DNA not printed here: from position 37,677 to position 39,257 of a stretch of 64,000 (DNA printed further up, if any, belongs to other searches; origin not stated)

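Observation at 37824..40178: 784-aa fusion of FAD-dependent pyridine-nucleotide oxidoreductase, NapH/CcoG-type CxxxCP membrane polyferredoxin domain and 2x[4Fe-4S] ferredoxin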

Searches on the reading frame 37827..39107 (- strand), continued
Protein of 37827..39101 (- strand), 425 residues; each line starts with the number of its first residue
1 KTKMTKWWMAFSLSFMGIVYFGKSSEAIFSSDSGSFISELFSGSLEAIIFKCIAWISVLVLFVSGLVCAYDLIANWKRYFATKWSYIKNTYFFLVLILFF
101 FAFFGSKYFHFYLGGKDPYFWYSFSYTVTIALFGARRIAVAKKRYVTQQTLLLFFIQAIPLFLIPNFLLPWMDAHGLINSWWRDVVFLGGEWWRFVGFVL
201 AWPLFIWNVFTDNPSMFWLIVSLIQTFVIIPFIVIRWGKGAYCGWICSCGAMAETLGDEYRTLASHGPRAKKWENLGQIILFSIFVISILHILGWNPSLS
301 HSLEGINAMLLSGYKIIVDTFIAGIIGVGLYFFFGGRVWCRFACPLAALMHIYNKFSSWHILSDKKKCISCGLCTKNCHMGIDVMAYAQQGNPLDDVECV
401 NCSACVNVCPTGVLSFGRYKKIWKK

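Call 62: search_protein_families(library=pfam, proteins=[P0151, P0159, P0181, P0201, P0258, P0175, P0131, P0171, P0182, P0221], max_evalue=0.0001)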
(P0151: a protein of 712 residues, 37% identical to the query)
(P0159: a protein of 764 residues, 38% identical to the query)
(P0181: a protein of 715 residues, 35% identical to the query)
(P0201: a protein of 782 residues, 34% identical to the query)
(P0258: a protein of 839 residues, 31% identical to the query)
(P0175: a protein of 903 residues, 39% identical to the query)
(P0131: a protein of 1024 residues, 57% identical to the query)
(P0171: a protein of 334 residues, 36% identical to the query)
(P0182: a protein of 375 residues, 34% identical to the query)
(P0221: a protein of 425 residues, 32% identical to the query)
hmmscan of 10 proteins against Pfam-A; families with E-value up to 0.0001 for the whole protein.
P0151 (712 aa): 16 families
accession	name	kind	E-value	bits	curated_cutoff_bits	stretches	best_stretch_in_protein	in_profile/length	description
PF13738.12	Pyr_redox_3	-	3.6e-33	115.6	30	1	81-338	2-281/305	Pyridine nucleotide-disulphide oxidoreductase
PF07992.20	Pyr_redox_2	-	2.2e-24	86.9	26.1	1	78-338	2-251/291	Pyridine nucleotide-disulphide oxidoreductase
PF00070.33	Pyr_redox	-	2.4e-10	41.2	22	1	233-300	1-70/82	Pyridine nucleotide-disulphide oxidoreductase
PF00037.32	Fer4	-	5.9e-09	35.8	21.1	0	674-690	6-22/24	4Fe-4S binding domain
PF14697.11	Fer4_21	-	3e-08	34.1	35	1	640-691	5-57/59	4Fe-4S dicluster domain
PF13434.12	Lys_Orn_oxgnase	-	1.5e-07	31.3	21.3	1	166-266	117-226/339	L-lysine 6-monooxygenase/L-ornithine 5-monooxygenase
PF13237.11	Fer4_10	-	2.4e-07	31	25.5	1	638-687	4-53/53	4Fe-4S dicluster domain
PF13187.11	Fer4_9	-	4.6e-07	30.2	27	1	642-690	1-51/52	4Fe-4S dicluster domain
PF03486.20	HI0933_like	-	8e-07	29.2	50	0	78-109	2-33/244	HI0933-like protein Rossmann domain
PF01494.25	FAD_binding_3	-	2.3e-06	27.5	22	0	78-110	3-35/349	FAD binding domain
PF12838.12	Fer4_7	-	3.3e-06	27.9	27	1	642-690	1-52/52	4Fe-4S dicluster domain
PF13534.11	Fer4_17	-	2.1e-05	25.4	22.2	0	672-690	42-60/61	4Fe-4S dicluster domain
PF01266.30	DAO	-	2.4e-05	24.5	27.9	0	78-110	1-34/353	FAD dependent oxidoreductase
PF12800.12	Fer4_4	-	7e-05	23.3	24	0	675-689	3-17/17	4Fe-4S binding domain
PF12831.13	FAD_oxidored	-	7.3e-05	22.7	27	0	78-108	1-31/416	FAD dependent oxidoreductase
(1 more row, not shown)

P0159 (764 aa): 21 families
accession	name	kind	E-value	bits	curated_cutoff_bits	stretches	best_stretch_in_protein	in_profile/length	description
PF13738.12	Pyr_redox_3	-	6.3e-39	134.5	30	1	79-338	1-283/305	Pyridine nucleotide-disulphide oxidoreductase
PF07992.20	Pyr_redox_2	-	9e-27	94.7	26.1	1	76-337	1-253/291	Pyridine nucleotide-disulphide oxidoreductase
PF03486.20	HI0933_like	-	5.5e-10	39.5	50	1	77-108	2-33/244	HI0933-like protein Rossmann domain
PF00890.30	FAD_binding_2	-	6.2e-10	39.3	20.4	1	77-107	1-31/414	FAD binding domain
PF14697.11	Fer4_21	-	1e-09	38.8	35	1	690-741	4-56/59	4Fe-4S dicluster domain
PF00037.32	Fer4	-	2.8e-09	36.8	21.1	1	725-742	6-23/24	4Fe-4S binding domain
PF00070.33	Pyr_redox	-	5.8e-08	33.6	22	0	229-291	2-66/82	Pyridine nucleotide-disulphide oxidoreductase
PF01134.28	GIDA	-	6e-08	32.6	22.1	0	77-106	1-30/391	Glucose inhibited division protein A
PF12838.12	Fer4_7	-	2.1e-07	31.7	27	1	693-741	1-52/52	4Fe-4S dicluster domain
PF13237.11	Fer4_10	-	2.9e-07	30.7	25.5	1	690-738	5-53/53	4Fe-4S dicluster domain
PF01266.30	DAO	-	5.4e-07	29.9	27.9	1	77-110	1-35/353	FAD dependent oxidoreductase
PF12837.12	Fer4_6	-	5.6e-07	29.7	25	1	725-742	7-24/24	4Fe-4S binding domain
PF13187.11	Fer4_9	-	1e-06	29.1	27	1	693-741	1-51/52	4Fe-4S dicluster domain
PF01946.23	Thi4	-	1.7e-06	27.9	26.2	0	76-107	18-50/235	Thi4 family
PF12801.12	Fer4_5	-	2.2e-06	28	22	1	546-582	3-39/48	4Fe-4S binding domain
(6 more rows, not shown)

P0181 (715 aa): 12 families
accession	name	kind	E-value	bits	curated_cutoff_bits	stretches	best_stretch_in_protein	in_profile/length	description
PF13738.12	Pyr_redox_3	-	2e-23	83.6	30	2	171-321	122-279/305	Pyridine nucleotide-disulphide oxidoreductase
PF07992.20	Pyr_redox_2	-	1.2e-21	77.8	26.1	1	62-325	2-255/291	Pyridine nucleotide-disulphide oxidoreductase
PF13187.11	Fer4_9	-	3.1e-09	37.2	27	1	641-689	1-51/52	4Fe-4S dicluster domain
PF00070.33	Pyr_redox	-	1.4e-08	35.5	22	1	215-248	2-35/82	Pyridine nucleotide-disulphide oxidoreductase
PF00037.32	Fer4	-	2.8e-07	30.5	21.1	1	674-690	7-23/24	4Fe-4S binding domain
PF14697.11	Fer4_21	-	3.3e-07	30.8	35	1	641-691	7-58/59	4Fe-4S dicluster domain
PF13237.11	Fer4_10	-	1e-06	29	25.5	1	638-686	5-53/53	4Fe-4S dicluster domain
PF12838.12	Fer4_7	-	2e-06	28.6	27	1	641-689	1-52/52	4Fe-4S dicluster domain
PF00890.30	FAD_binding_2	-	1.2e-05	25.2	20.4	1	62-108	1-47/414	FAD binding domain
PF12837.12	Fer4_6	-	3.5e-05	24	25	0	673-690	7-24/24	4Fe-4S binding domain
PF01494.25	FAD_binding_3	-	5.8e-05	22.9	22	0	62-104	3-42/349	FAD binding domain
PF01946.23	Thi4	-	8.9e-05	22.3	26.2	0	61-92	18-50/235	Thi4 family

P0201 (782 aa): 16 families
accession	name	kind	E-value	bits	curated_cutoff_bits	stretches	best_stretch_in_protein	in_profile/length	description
PF13738.12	Pyr_redox_3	-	4.7e-22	79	30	1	87-312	1-245/305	Pyridine nucleotide-disulphide oxidoreductase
PF07992.20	Pyr_redox_2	-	1.8e-19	70.7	26.1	1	84-312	1-218/291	Pyridine nucleotide-disulphide oxidoreductase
PF03486.20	HI0933_like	-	6.9e-10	39.2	50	1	85-116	2-33/244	HI0933-like protein Rossmann domain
PF01494.25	FAD_binding_3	-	9.2e-08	32.1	22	1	83-116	1-34/349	FAD binding domain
PF01266.30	DAO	-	9.8e-08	32.3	27.9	0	85-116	1-32/353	FAD dependent oxidoreductase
PF00890.30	FAD_binding_2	-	2.2e-07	30.9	20.4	1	85-128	1-44/414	FAD binding domain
PF00070.33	Pyr_redox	-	7.8e-07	30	22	0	86-117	2-33/82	Pyridine nucleotide-disulphide oxidoreductase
PF13187.11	Fer4_9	-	8e-07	29.4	27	1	718-766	1-51/52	4Fe-4S dicluster domain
PF01593.30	Amino_oxidase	-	1.1e-06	28.6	19.8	0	160-207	208-254/443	Flavin containing amine oxidoreductase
PF00037.32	Fer4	-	6.2e-06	26.2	21.1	1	750-767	6-23/24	4Fe-4S binding domain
PF12801.12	Fer4_5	-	9.2e-06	26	22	0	676-705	11-39/48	4Fe-4S binding domain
PF12838.12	Fer4_7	-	1.1e-05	26.2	27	1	718-766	1-52/52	4Fe-4S dicluster domain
PF14697.11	Fer4_21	-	1.7e-05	25.2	35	1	716-766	5-56/59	4Fe-4S dicluster domain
PF01946.23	Thi4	-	2.3e-05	24.2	26.2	1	83-115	17-50/235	Thi4 family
PF13450.12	NAD_binding_8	-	4.7e-05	24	21.9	0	88-115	1-28/68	NAD(P)-binding Rossmann-like domain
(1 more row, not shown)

P0258 (839 aa): 14 families
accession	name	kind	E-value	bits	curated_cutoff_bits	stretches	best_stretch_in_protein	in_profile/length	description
PF13738.12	Pyr_redox_3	-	1.2e-39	136.9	30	1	198-452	1-281/305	Pyridine nucleotide-disulphide oxidoreductase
PF07992.20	Pyr_redox_2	-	1.4e-25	90.8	26.1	1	196-453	2-252/291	Pyridine nucleotide-disulphide oxidoreductase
PF14697.11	Fer4_21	-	1.1e-07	32.3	35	1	756-806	4-57/59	4Fe-4S dicluster domain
PF12838.12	Fer4_7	-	2.9e-07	31.3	27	0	791-811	2-22/52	4Fe-4S dicluster domain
PF13237.11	Fer4_10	-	6.3e-07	29.7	25.5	1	753-802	2-53/53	4Fe-4S dicluster domain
PF00037.32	Fer4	-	7.5e-07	29.2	21.1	1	789-807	6-24/24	4Fe-4S binding domain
PF12801.12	Fer4_5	-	9.8e-07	29.1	22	0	711-747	3-39/48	4Fe-4S binding domain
PF12837.12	Fer4_6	-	2e-06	27.9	25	0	753-773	2-22/24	4Fe-4S binding domain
PF00070.33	Pyr_redox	-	2.1e-06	28.6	22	0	347-413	1-69/82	Pyridine nucleotide-disulphide oxidoreductase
PF01266.30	DAO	-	2.3e-06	27.8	27.9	0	196-228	1-34/353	FAD dependent oxidoreductase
PF03486.20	HI0933_like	-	3.1e-06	27.2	50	0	196-227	2-33/244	HI0933-like protein Rossmann domain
PF12831.13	FAD_oxidored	-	6e-06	26.2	27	0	196-228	1-33/416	FAD dependent oxidoreductase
PF00890.30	FAD_binding_2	-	6.8e-06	26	20.4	0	196-226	1-31/414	FAD binding domain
PF13187.11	Fer4_9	-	1.1e-05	25.8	27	1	759-805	1-51/52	4Fe-4S dicluster domain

P0175 (903 aa): 17 families
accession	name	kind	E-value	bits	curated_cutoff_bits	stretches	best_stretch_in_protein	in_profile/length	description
PF13738.12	Pyr_redox_3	-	4.6e-37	128.3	30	1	116-391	1-289/305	Pyridine nucleotide-disulphide oxidoreductase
PF07992.20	Pyr_redox_2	-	6.9e-24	85.2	26.1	1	113-381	1-251/291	Pyridine nucleotide-disulphide oxidoreductase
PF00890.30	FAD_binding_2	-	2.2e-09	37.5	20.4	1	114-145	1-32/414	FAD binding domain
PF03486.20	HI0933_like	-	3.4e-09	37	50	0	114-145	2-33/244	HI0933-like protein Rossmann domain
PF13187.11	Fer4_9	-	3.5e-08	33.8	27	1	833-880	1-50/52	4Fe-4S dicluster domain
PF00070.33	Pyr_redox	-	6.5e-08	33.4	22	1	271-334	2-67/82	Pyridine nucleotide-disulphide oxidoreductase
PF14697.11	Fer4_21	-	8.3e-08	32.7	35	1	831-881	5-56/59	4Fe-4S dicluster domain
PF00037.32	Fer4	-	1.3e-07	31.6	21.1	1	865-882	6-23/24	4Fe-4S binding domain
PF12838.12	Fer4_7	-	3.6e-07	31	27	1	833-880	1-51/52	4Fe-4S dicluster domain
PF01266.30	DAO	-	9.4e-07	29.1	27.9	1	114-181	1-58/353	FAD dependent oxidoreductase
PF13434.12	Lys_Orn_oxgnase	-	7.2e-06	25.8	21.3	1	209-291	128-211/339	L-lysine 6-monooxygenase/L-ornithine 5-monooxygenase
PF13183.11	Fer4_8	-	7.9e-06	26.8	27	0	861-879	48-66/68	4Fe-4S dicluster domain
PF01946.23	Thi4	-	8.2e-06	25.7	26.2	0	113-143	18-49/235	Thi4 family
PF12831.13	FAD_oxidored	-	1.8e-05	24.6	27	0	114-145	1-32/416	FAD dependent oxidoreductase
PF13534.11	Fer4_17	-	2.5e-05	25.2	22.2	0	859-880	38-59/61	4Fe-4S dicluster domain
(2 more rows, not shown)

P0131 (1024 aa): 12 families
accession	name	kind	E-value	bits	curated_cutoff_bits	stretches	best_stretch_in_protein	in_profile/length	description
PF13738.12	Pyr_redox_3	-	5e-27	95.4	30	2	243-323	122-203/305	Pyridine nucleotide-disulphide oxidoreductase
PF07992.20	Pyr_redox_2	-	3.4e-19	69.8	26.1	1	75-332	2-190/291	Pyridine nucleotide-disulphide oxidoreductase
PF12801.12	Fer4_5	-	3.2e-10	40.2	22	2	802-840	8-45/48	4Fe-4S binding domain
PF00070.33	Pyr_redox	-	3.3e-08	34.4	22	0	286-322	1-37/82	Pyridine nucleotide-disulphide oxidoreductase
PF00890.30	FAD_binding_2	-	4e-08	33.3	20.4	1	75-108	1-34/414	FAD binding domain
PF13237.11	Fer4_10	-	2.2e-07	31.1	25.5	1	944-993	2-53/53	4Fe-4S dicluster domain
PF12838.12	Fer4_7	-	8.3e-07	29.8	27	1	950-996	1-52/52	4Fe-4S dicluster domain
PF01266.30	DAO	-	1.2e-06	28.8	27.9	1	75-106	1-33/353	FAD dependent oxidoreductase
PF13187.11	Fer4_9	-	1.8e-06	28.3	27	1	950-996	1-51/52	4Fe-4S dicluster domain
PF14697.11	Fer4_21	-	1.9e-06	28.3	35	1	947-995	4-55/59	4Fe-4S dicluster domain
PF01134.28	GIDA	-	2.6e-05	23.9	22.1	0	75-113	1-37/391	Glucose inhibited division protein A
PF03486.20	HI0933_like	-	3.9e-05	23.6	50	0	75-106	2-33/244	HI0933-like protein Rossmann domain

P0171 (334 aa): 6 families
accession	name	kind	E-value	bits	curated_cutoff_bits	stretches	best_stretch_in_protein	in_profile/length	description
PF12801.12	Fer4_5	-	1.4e-09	38.2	22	1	136-178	6-47/48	4Fe-4S binding domain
PF13187.11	Fer4_9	-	3e-08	34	27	1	278-324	1-51/52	4Fe-4S dicluster domain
PF12838.12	Fer4_7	-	5.7e-07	30.4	27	0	310-331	2-23/52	4Fe-4S dicluster domain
PF14697.11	Fer4_21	-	6.2e-07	29.9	35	1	275-325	4-57/59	4Fe-4S dicluster domain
PF13237.11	Fer4_10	-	1e-05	25.8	25.5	1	272-321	2-53/53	4Fe-4S dicluster domain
PF25160.1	LdpA_Fe-S-bd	-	3.9e-05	23.8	27.6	0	251-292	9-41/49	LdpA Fe-S cluster-binding domain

P0182 (375 aa): 6 families
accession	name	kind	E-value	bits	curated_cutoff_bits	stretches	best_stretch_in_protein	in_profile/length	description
PF14697.11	Fer4_21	-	2.1e-07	31.4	35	1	322-366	6-52/59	4Fe-4S dicluster domain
PF12801.12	Fer4_5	-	3.3e-07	30.6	22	1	188-225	8-45/48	4Fe-4S binding domain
PF13187.11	Fer4_9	-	3.1e-06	27.6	27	1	324-368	2-50/52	4Fe-4S dicluster domain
PF13237.11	Fer4_10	-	4.9e-06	26.8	25.5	1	320-366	5-53/53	4Fe-4S dicluster domain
PF12837.12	Fer4_6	-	5.3e-06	26.6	25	0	322-337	7-22/24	4Fe-4S binding domain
PF00037.32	Fer4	-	2.8e-05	24.2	21.1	0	352-370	5-23/24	4Fe-4S binding domain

P0221 (425 aa): 9 families
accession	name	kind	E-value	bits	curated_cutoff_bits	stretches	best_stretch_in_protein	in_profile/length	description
PF14697.11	Fer4_21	-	2.4e-08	34.4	35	1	364-412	4-55/59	4Fe-4S dicluster domain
PF12838.12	Fer4_7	-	1.2e-07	32.5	27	1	367-413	1-52/52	4Fe-4S dicluster domain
PF12801.12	Fer4_5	-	3e-07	30.7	22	1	220-256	4-39/48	4Fe-4S binding domain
PF13187.11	Fer4_9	-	6.5e-07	29.7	27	1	367-413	1-51/52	4Fe-4S dicluster domain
PF13237.11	Fer4_10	-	2.9e-06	27.5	25.5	1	362-410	3-53/53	4Fe-4S dicluster domain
PF25160.1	LdpA_Fe-S-bd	-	5.1e-06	26.6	27.6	0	388-415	17-44/49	LdpA Fe-S cluster-binding domain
PF00037.32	Fer4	-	9.1e-06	25.7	21.1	1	396-414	5-23/24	4Fe-4S binding domain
PF13183.11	Fer4_8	-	1.6e-05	25.8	27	0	398-413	53-68/68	4Fe-4S dicluster domain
PF12837.12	Fer4_6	-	6.2e-05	23.2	25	1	394-414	4-24/24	4Fe-4S binding domain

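Call 68: find_encoding_contigs(protein=P0171, flank=6000, max_places=2)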
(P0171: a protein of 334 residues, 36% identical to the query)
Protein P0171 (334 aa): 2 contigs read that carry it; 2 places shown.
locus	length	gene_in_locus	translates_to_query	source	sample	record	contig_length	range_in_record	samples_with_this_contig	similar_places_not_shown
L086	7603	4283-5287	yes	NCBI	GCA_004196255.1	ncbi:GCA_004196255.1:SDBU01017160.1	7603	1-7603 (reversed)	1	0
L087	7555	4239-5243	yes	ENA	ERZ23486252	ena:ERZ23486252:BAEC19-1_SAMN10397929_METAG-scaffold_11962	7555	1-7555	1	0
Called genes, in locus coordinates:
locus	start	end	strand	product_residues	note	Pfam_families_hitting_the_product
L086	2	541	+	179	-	?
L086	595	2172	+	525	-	PF26314:MptA_B_family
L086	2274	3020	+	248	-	PF01983:CofC (weak), PF09837:DUF2064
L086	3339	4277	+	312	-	PF12801:Fer4_5 (weak), PF12837:Fer4_6 (faint), PF13237:Fer4_10, PF14697:Fer4_21 (weak), PF12838:Fer4_7 (weak), PF13187:Fer4_9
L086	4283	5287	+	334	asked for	PF12801:Fer4_5, PF12838:Fer4_7 (faint), PF13237:Fer4_10 (weak), PF14697:Fer4_21 (weak), PF13187:Fer4_9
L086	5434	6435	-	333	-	PF04055:Radical_SAM, PF12345:DUF3641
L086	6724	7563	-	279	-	PF14522:Cytochrome_C7 (faint), PF14537:Cytochrom_c3_2 (weak)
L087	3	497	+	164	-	?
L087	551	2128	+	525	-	PF26314:MptA_B_family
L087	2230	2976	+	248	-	PF01983:CofC (weak), PF09837:DUF2064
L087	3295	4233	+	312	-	PF12801:Fer4_5 (weak), PF12837:Fer4_6 (faint), PF12838:Fer4_7 (faint), PF13237:Fer4_10, PF13187:Fer4_9 (weak), PF00037:Fer4 (weak)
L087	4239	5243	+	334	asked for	PF12801:Fer4_5, PF12838:Fer4_7 (faint), PF13237:Fer4_10 (weak), PF14697:Fer4_21 (weak), PF13187:Fer4_9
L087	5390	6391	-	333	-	PF04055:Radical_SAM, PF12345:DUF3641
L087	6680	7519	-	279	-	PF14522:Cytochrome_C7 (faint), PF14537:Cytochrom_c3_2 (weak)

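Call 69: find_encoding_contigs(protein=P0182, flank=6000, max_places=2)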
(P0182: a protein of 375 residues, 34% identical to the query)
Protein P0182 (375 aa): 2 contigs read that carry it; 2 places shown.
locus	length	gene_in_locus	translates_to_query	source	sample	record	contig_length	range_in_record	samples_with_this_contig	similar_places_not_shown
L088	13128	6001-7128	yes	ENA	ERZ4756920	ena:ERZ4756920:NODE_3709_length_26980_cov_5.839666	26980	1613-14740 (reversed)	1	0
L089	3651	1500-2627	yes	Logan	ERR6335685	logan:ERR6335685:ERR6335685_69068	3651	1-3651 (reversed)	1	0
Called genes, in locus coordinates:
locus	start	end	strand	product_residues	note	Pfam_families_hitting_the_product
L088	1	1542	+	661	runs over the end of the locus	PF00723:Glyco_hydro_15, PF22422:MGH1-like_GH (weak), PF00723:Glyco_hydro_15 (weak)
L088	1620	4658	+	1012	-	PF04055:Radical_SAM, PF13489:Methyltransf_23, PF01209:Ubie_methyltran, PF08241:Methyltransf_11, PF08242:Methyltransf_12 (weak), PF13649:Methyltransf_25, PF13847:Methyltransf_31, PF18978:DUF5714, +1 more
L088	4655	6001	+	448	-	PF07992:Pyr_redox_2, PF00070:Pyr_redox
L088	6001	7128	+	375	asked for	PF12801:Fer4_5 (faint), PF12837:Fer4_6 (faint), PF13237:Fer4_10 (weak), PF13187:Fer4_9 (weak), PF14697:Fer4_21 (weak)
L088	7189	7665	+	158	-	-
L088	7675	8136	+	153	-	-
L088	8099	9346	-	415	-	PF26314:MptA_B_family, PF09594:GT87 (weak)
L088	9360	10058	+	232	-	PF13641:Glyco_tranf_2_3, PF00535:Glycos_transf_2, PF12804:NTP_transf_3 (weak)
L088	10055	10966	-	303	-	PF04784:DUF547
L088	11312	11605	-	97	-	PF13683:rve_3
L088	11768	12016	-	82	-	PF17762:HTH_ParB (weak)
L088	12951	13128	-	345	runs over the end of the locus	PF12715:Abhydrolase_7, PF01738:DLH (faint), PF05448:AXE1, PF00326:Peptidase_S9, PF22244:GCE_fung (faint)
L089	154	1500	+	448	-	PF07992:Pyr_redox_2, PF00070:Pyr_redox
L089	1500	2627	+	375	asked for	PF12801:Fer4_5 (faint), PF12837:Fer4_6 (faint), PF13237:Fer4_10 (weak), PF13187:Fer4_9 (weak), PF14697:Fer4_21 (weak)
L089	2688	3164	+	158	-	-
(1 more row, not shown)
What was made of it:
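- Stand-alone relatives at 33-36% identity sit in the same context (calls 68, 69).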
